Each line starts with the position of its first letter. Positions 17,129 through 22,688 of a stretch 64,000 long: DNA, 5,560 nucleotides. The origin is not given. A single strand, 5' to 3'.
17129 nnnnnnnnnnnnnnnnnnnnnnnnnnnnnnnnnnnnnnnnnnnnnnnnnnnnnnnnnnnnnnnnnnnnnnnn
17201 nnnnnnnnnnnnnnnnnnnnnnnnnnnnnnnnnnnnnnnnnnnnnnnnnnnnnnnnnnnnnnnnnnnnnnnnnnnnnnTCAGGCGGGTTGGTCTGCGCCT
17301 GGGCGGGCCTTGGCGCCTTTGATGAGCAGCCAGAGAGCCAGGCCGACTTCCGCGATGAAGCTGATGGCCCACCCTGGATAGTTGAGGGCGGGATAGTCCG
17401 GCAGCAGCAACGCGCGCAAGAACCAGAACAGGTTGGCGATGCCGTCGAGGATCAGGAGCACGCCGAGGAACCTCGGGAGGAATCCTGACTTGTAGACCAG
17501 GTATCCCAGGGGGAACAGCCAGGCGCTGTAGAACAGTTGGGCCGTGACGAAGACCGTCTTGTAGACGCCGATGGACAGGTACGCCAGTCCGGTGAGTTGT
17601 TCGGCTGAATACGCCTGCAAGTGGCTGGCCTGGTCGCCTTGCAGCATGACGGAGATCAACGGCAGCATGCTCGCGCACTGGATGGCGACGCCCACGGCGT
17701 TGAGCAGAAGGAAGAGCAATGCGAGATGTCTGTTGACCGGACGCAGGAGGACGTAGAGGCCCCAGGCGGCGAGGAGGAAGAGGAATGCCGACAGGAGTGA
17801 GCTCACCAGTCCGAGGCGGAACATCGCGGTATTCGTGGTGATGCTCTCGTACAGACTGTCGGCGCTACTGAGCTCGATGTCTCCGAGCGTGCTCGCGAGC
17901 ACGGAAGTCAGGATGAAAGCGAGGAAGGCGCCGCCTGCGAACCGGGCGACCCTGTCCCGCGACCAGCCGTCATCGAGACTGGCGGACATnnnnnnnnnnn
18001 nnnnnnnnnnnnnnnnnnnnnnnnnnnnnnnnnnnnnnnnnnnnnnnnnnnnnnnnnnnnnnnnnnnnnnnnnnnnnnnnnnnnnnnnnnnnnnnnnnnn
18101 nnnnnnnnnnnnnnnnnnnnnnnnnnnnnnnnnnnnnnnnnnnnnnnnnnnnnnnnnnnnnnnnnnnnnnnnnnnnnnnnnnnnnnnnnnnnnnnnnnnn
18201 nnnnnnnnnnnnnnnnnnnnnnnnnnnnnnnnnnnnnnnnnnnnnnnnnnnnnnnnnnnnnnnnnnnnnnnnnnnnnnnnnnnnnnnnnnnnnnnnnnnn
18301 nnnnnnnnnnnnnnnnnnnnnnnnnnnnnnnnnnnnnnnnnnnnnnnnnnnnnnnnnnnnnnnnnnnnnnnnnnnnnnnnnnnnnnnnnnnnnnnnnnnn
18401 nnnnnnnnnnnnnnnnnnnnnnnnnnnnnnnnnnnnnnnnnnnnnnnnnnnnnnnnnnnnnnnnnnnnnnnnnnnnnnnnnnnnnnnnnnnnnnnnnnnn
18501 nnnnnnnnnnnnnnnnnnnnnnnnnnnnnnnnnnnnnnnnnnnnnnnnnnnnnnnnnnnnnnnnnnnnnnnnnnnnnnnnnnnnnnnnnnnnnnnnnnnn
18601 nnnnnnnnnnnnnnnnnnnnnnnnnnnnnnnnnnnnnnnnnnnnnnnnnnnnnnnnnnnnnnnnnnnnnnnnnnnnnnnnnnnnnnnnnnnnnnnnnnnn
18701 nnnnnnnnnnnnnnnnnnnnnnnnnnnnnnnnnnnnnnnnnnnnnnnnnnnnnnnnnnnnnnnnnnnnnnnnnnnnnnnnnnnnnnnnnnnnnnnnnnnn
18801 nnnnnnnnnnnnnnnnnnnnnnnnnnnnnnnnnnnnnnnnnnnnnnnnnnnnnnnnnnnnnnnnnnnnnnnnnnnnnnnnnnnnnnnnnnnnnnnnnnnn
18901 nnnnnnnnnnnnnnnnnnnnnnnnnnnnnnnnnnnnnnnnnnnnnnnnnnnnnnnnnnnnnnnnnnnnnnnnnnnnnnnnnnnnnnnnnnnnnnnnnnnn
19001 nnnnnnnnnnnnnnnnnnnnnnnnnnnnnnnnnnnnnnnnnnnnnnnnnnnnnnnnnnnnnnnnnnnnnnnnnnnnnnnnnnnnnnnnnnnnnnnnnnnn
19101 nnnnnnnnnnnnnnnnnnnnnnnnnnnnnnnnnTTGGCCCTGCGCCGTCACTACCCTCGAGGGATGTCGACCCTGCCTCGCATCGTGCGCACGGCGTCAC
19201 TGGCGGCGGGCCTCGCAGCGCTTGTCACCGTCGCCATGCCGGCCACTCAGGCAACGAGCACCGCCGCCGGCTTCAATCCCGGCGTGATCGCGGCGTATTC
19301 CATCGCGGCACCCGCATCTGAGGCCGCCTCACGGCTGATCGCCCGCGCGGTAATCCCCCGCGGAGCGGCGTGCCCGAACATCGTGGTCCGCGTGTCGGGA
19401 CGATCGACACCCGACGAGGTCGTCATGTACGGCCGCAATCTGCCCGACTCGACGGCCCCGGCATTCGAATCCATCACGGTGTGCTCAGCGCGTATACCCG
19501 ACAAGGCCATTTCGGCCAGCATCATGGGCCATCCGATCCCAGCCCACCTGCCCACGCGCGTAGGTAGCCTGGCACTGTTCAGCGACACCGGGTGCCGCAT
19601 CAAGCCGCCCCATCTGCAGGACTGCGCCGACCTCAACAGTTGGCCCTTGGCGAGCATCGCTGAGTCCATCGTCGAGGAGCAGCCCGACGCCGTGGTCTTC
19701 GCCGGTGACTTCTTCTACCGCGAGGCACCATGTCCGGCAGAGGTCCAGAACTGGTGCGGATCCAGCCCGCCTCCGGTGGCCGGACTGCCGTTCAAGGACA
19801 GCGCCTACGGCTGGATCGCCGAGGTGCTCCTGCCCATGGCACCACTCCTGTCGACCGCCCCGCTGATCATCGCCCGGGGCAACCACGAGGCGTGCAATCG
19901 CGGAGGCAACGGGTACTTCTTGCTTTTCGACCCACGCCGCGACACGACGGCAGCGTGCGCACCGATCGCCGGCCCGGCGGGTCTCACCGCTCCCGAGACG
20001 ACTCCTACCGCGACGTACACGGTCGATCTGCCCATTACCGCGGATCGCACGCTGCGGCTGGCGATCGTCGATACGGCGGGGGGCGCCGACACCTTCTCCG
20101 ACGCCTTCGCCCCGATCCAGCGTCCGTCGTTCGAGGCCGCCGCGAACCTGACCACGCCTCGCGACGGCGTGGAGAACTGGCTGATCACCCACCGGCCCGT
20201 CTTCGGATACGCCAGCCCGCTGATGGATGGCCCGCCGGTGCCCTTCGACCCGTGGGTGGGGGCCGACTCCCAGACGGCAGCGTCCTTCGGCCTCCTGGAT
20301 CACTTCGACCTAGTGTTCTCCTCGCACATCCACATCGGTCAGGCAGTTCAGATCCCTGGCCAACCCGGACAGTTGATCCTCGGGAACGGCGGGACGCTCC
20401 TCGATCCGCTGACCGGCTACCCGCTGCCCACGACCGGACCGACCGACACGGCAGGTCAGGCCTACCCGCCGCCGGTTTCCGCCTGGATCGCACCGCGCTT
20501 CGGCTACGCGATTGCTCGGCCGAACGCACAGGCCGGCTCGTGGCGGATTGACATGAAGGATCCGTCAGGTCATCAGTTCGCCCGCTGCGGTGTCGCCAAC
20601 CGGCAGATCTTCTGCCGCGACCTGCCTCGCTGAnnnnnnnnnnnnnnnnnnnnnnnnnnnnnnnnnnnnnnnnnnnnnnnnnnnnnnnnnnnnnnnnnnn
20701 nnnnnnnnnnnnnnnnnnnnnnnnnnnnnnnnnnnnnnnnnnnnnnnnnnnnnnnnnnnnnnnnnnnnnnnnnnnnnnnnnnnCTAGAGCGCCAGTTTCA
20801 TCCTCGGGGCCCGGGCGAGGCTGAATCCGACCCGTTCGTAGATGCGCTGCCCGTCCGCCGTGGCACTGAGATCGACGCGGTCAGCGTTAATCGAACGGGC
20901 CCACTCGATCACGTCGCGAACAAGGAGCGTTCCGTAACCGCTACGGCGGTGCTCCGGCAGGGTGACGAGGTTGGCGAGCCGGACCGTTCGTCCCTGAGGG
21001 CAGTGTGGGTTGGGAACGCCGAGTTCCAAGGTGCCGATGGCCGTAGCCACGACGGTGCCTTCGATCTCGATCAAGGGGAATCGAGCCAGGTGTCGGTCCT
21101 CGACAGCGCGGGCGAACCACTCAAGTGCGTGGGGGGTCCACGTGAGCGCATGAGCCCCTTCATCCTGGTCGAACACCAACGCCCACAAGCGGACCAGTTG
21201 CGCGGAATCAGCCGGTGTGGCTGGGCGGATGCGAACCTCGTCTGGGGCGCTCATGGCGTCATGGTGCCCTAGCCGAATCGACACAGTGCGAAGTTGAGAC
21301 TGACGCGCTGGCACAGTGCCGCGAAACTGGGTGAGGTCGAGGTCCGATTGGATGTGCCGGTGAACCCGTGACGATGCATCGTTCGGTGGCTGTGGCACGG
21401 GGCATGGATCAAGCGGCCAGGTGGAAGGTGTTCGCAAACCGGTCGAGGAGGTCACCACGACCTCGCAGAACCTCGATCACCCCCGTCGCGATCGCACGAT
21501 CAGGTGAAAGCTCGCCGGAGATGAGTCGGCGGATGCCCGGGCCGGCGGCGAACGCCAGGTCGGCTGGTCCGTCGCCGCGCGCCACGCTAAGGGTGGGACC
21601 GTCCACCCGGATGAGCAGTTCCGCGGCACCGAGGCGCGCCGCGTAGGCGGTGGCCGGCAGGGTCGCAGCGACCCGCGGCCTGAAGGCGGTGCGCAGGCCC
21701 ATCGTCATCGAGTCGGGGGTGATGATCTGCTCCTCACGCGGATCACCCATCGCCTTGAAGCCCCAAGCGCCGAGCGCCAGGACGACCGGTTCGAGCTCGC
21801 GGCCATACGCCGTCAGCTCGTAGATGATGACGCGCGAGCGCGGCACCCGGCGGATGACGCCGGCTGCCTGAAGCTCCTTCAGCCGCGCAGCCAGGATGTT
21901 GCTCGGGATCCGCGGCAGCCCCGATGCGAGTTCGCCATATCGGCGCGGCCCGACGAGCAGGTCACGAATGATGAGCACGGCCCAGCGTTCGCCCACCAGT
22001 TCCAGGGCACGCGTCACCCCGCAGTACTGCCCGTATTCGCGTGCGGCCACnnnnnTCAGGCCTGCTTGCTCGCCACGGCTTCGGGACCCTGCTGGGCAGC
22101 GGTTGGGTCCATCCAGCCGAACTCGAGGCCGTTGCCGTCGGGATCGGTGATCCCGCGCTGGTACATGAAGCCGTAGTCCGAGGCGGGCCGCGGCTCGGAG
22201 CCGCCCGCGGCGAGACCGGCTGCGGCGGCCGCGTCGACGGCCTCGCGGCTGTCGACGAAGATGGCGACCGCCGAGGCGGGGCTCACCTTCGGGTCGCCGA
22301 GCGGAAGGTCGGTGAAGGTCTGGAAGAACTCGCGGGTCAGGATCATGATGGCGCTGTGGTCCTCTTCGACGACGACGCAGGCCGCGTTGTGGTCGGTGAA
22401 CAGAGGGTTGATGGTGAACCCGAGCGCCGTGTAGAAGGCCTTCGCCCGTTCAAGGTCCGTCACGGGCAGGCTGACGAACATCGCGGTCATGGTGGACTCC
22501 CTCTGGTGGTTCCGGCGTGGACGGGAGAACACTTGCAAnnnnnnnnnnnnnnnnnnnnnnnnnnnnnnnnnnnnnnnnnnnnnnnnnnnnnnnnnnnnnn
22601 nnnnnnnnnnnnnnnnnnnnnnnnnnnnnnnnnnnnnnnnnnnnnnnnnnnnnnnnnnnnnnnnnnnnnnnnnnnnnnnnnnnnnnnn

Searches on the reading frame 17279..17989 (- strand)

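Call 23: search_protein_families(library=pfam, proteins=[window:17279-17989:-], max_evalue=0.01)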
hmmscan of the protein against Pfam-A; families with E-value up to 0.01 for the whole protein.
window:17279-17989:- (236 aa): 2 families
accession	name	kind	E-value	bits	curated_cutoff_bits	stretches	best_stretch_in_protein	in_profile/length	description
PF14329.11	DUF4386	-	2.6e-32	112.9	27.6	1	18-225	2-210/210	Domain of unknown function (DUF4386)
PF07344.16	Amastin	-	0.0024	18.3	27.2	1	44-119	49-124/157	Amastin surface glycoprotein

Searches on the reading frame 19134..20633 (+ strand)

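Call 23: search_protein_families(library=pfam, proteins=[window:19134-20633:+], max_evalue=0.01)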
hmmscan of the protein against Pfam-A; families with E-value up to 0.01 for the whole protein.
window:19134-20633:+ (499 aa): 1 family
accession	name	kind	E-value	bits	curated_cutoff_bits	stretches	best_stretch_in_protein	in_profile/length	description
PF00149.33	Metallophos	-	2e-07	32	21.5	1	149-401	6-190/191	Calcineurin-like phosphoesterase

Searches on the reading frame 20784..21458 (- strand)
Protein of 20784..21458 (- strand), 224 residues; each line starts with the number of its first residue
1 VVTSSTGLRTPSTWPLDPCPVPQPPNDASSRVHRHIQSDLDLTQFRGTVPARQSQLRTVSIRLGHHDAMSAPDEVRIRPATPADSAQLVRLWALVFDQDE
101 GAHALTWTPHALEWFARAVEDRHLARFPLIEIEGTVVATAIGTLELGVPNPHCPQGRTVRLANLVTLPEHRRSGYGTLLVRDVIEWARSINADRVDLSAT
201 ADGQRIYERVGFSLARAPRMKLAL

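Call 23: search_protein_families(library=pfam, proteins=[window:20784-21458:-], max_evalue=0.01)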
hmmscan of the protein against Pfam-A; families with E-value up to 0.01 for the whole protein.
window:20784-21458:- (224 aa): 7 families
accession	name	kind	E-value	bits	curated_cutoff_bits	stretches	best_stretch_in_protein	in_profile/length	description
PF00583.31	Acetyltransf_1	-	1.5e-12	48.3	20.7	1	112-212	24-116/116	Acetyltransferase (GNAT) family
PF13508.13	Acetyltransf_7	-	3.1e-08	34.3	27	1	134-213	12-83/84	Acetyltransferase (GNAT) domain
PF13527.13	Acetyltransf_9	-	3.5e-07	30.7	25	1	76-214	1-126/127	Acetyltransferase (GNAT) domain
PF13480.13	Acetyltransf_6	-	3.2e-05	24.5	22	1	74-199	19-136/143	Acetyltransferase (GNAT) domain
PF13673.13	Acetyltransf_10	-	6.7e-05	23.3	23.6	1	159-214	52-109/128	Acetyltransferase (GNAT) domain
PF08445.16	FR47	-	8.4e-05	22.9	22.1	1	161-215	24-80/86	FR47-like protein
PF13302.13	Acetyltransf_3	-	0.00037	21.6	25.4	1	75-212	2-137/138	Acetyltransferase (GNAT) domain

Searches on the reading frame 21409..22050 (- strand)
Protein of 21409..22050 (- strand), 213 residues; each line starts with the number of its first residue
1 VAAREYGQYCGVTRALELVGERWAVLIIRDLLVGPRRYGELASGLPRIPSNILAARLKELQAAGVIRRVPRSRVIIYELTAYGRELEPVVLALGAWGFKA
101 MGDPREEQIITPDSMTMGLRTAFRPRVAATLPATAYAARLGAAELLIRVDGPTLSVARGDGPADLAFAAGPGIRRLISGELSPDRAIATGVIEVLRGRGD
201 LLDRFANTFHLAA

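Call 24: search_protein_families(library=pfam, proteins=[window:21409-22050:-], max_evalue=0.01)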
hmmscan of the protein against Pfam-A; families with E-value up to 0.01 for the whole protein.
window:21409-22050:- (213 aa): 1 family
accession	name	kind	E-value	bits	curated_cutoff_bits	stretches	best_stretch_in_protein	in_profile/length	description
PF01638.23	HxlR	-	1.3e-21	76.7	20.8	1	18-100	1-86/91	HxlR-like helix-turn-helix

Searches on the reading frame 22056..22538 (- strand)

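Call 24: search_protein_families(library=pfam, proteins=[window:22056-22538:-], max_evalue=0.01)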
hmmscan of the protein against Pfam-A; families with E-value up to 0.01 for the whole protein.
window:22056-22538:- (160 aa): 2 families
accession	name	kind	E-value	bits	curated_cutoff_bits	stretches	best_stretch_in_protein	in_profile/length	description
PF22677.2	Ble-like_N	-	7.2e-13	48.5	24.5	1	19-57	2-40/41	Bleomycin resistance protein-like N-terminal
PF00903.31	Glyoxalase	-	4.8e-09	37.1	20.6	1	22-140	5-121/121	Glyoxalase/Bleomycin resistance protein/Dioxygenase superfamily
